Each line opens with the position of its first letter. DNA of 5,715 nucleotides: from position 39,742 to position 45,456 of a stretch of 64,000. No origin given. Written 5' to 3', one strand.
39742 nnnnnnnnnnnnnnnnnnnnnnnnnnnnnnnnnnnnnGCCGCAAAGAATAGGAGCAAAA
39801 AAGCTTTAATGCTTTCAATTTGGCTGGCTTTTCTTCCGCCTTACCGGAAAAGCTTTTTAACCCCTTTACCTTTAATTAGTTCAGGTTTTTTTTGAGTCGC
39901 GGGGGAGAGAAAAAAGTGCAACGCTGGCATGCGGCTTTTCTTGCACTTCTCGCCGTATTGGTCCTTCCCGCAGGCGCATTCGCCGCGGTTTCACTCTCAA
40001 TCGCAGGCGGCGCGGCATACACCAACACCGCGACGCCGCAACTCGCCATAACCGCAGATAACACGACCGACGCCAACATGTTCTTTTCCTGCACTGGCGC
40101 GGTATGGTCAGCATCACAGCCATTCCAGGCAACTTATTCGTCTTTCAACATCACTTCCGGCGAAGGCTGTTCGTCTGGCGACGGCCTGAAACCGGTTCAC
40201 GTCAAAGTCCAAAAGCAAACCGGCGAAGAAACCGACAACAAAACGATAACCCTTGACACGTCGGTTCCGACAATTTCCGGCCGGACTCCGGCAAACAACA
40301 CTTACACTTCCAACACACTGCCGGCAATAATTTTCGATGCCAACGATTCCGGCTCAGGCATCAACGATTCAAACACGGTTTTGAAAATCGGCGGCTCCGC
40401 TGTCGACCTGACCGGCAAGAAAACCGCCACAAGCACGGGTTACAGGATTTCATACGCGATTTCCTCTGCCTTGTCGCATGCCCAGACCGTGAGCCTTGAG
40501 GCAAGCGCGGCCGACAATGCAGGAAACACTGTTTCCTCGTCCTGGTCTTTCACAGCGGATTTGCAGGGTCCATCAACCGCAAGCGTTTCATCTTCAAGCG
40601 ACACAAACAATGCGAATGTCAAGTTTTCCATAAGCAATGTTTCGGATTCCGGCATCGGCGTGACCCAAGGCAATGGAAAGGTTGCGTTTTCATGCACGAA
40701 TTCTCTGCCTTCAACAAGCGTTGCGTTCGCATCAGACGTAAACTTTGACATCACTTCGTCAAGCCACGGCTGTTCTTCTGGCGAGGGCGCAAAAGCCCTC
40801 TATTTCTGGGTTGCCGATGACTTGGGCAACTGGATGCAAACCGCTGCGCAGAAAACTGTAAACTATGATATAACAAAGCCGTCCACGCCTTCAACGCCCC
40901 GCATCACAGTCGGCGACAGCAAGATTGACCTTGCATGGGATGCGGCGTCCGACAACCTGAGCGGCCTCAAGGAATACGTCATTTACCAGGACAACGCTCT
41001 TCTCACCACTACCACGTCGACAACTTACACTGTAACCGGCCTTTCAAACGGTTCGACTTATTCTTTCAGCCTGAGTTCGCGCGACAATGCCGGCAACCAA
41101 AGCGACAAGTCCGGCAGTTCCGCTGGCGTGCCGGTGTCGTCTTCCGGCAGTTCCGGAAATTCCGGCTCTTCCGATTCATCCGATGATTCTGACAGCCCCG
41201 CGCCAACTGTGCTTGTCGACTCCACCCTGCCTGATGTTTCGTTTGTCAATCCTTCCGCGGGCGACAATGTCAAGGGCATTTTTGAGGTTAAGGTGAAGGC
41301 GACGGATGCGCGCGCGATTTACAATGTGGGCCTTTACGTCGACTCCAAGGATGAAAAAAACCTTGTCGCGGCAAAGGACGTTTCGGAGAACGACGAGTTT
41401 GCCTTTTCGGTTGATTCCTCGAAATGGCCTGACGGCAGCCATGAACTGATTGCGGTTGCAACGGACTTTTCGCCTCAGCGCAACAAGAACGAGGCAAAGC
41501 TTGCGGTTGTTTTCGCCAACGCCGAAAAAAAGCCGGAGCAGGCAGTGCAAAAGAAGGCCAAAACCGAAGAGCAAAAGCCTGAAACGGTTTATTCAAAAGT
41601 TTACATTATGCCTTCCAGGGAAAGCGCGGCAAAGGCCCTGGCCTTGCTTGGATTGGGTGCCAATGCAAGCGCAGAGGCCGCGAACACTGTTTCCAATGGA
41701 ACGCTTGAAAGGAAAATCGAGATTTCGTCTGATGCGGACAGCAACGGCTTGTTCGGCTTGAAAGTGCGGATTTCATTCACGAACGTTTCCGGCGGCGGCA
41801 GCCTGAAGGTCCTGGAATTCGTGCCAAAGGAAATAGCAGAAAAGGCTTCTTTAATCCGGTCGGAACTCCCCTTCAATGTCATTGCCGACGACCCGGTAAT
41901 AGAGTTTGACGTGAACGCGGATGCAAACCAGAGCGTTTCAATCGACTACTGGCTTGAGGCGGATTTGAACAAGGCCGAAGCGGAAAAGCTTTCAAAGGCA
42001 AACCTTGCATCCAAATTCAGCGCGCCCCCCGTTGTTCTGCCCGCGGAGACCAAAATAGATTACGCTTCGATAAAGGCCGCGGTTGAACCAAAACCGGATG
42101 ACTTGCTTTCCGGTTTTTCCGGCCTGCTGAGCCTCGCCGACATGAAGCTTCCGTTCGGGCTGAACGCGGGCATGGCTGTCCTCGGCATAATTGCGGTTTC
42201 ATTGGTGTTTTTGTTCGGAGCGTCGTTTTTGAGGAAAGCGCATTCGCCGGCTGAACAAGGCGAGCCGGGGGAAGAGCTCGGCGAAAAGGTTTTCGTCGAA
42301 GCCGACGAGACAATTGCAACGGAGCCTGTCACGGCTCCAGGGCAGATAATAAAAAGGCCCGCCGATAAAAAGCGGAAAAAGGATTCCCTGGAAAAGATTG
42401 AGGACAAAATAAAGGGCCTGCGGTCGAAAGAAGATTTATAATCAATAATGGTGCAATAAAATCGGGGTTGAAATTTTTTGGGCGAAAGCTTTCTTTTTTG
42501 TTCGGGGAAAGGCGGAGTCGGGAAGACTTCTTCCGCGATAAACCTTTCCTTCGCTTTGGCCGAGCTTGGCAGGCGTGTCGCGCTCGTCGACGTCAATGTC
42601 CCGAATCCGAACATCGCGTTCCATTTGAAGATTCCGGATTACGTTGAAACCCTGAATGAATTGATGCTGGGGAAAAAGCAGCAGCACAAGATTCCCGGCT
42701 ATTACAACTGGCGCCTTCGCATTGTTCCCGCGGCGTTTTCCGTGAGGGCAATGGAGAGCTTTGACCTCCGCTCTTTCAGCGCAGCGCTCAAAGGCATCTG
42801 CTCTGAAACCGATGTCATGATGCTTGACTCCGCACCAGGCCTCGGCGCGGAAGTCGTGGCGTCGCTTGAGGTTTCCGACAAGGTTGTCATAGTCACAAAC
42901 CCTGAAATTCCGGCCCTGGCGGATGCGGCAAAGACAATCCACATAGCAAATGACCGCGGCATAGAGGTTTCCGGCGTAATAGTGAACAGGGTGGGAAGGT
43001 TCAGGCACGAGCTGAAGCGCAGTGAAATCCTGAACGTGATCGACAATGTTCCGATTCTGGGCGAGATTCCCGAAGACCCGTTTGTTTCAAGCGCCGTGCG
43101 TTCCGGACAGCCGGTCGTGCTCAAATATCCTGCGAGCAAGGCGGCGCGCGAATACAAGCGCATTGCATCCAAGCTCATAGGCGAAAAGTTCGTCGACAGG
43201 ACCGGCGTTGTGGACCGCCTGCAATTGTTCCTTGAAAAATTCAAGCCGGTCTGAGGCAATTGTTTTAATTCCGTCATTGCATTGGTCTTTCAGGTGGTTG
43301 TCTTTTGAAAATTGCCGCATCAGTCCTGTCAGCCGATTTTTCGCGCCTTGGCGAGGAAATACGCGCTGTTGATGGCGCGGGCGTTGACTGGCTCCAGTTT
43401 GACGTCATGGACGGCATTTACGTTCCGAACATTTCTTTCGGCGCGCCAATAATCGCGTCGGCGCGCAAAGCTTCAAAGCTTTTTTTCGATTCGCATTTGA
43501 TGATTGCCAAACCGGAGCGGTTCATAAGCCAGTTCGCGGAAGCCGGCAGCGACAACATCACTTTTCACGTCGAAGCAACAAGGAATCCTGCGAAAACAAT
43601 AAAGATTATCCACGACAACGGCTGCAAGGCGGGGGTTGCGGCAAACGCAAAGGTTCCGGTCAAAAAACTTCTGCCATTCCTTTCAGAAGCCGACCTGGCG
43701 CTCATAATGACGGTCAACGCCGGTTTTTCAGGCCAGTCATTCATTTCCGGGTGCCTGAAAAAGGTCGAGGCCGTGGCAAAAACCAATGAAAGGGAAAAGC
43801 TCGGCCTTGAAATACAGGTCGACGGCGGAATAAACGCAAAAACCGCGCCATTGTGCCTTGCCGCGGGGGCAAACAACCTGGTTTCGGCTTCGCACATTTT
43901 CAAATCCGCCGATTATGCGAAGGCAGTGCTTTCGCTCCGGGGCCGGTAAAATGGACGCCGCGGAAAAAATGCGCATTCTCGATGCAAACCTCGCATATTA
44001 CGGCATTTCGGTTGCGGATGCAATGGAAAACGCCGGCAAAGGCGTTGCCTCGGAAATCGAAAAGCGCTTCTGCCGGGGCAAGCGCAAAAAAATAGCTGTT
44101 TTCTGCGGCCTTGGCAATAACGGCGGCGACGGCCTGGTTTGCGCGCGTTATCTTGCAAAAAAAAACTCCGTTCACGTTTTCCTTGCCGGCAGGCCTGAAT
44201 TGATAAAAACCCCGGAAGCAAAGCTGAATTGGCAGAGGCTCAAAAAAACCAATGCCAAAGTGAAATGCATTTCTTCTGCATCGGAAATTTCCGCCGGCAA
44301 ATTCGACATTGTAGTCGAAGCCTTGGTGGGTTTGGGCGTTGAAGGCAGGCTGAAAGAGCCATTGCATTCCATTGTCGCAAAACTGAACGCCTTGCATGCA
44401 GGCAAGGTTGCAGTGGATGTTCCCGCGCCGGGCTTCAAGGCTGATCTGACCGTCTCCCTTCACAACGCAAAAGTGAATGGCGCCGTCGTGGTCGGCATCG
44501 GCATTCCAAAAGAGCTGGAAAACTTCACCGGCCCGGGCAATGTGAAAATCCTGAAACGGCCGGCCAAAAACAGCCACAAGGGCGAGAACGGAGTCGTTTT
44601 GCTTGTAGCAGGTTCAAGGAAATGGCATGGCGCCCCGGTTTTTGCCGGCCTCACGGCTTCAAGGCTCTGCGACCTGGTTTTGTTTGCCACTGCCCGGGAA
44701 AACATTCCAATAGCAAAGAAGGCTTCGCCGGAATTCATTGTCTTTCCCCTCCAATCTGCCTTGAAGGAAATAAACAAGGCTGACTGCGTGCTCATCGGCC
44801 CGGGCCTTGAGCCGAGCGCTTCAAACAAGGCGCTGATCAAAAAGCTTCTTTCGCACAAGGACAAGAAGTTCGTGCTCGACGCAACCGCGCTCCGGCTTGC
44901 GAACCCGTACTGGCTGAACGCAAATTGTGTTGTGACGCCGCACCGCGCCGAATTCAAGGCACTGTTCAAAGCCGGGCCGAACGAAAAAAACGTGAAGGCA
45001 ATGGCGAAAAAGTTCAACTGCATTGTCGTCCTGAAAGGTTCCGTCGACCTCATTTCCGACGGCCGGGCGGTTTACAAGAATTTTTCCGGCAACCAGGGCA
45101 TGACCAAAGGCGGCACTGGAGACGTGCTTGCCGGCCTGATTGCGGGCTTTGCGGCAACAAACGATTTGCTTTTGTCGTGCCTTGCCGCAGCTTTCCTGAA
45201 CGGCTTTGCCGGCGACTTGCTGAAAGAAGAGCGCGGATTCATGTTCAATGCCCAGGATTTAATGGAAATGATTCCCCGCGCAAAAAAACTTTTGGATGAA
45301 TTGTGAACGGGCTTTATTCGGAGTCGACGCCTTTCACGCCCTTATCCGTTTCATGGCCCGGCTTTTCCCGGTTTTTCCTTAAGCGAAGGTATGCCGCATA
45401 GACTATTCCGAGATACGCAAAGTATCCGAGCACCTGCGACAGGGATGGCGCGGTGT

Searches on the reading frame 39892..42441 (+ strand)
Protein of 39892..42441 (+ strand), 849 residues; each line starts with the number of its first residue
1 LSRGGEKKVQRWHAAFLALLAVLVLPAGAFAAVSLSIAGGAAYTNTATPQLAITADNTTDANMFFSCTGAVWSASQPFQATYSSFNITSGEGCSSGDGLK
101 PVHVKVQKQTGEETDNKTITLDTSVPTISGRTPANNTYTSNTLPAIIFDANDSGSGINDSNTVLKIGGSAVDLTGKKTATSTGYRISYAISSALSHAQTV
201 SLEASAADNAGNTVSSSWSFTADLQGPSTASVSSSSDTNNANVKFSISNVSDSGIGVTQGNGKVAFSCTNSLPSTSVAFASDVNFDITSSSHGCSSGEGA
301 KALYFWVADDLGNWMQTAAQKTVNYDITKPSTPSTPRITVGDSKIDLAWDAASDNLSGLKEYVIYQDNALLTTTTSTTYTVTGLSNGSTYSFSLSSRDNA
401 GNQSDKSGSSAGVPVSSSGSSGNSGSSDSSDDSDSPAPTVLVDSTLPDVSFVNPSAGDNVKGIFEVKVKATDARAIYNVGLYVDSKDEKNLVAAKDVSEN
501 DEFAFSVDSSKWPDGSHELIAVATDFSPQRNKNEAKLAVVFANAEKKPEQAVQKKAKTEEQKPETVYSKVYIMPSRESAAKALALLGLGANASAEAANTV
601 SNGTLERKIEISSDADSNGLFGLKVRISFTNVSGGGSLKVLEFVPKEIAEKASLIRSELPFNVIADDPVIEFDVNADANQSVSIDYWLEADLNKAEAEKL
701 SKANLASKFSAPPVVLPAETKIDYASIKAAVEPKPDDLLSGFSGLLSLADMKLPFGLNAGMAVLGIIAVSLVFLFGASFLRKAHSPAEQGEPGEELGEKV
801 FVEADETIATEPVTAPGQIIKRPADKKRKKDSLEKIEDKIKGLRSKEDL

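Call 64: search_protein_families(library=pfam, proteins=[window:39892-42441:+], max_evalue=0.00001)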
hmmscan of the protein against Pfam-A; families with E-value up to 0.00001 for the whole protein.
window:39892-42441:+ (849 aa): 1 family
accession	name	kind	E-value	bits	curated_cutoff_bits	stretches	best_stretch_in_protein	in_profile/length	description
PF00041.27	fn3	-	4.5e-06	27.2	25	1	332-406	2-77/84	Fibronectin type III domain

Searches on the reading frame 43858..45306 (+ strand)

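Call 64: search_protein_families(library=pfam, proteins=[window:43858-45306:+], max_evalue=0.00001)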
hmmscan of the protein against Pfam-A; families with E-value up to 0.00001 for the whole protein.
window:43858-45306:+ (482 aa): 3 families
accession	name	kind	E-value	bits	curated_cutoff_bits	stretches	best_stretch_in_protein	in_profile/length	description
PF01256.23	Carb_kinase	-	6.6e-47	160.5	27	1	247-474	1-242/242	NAD(P)H-hydrate dehydratase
PF03853.21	YjeF_N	-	1.2e-31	110.4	24.9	1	55-219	4-168/169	YjeF-related protein N-terminus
PF02110.20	HK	-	1.2e-09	38.4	27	1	377-458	142-225/247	Hydroxyethylthiazole kinase family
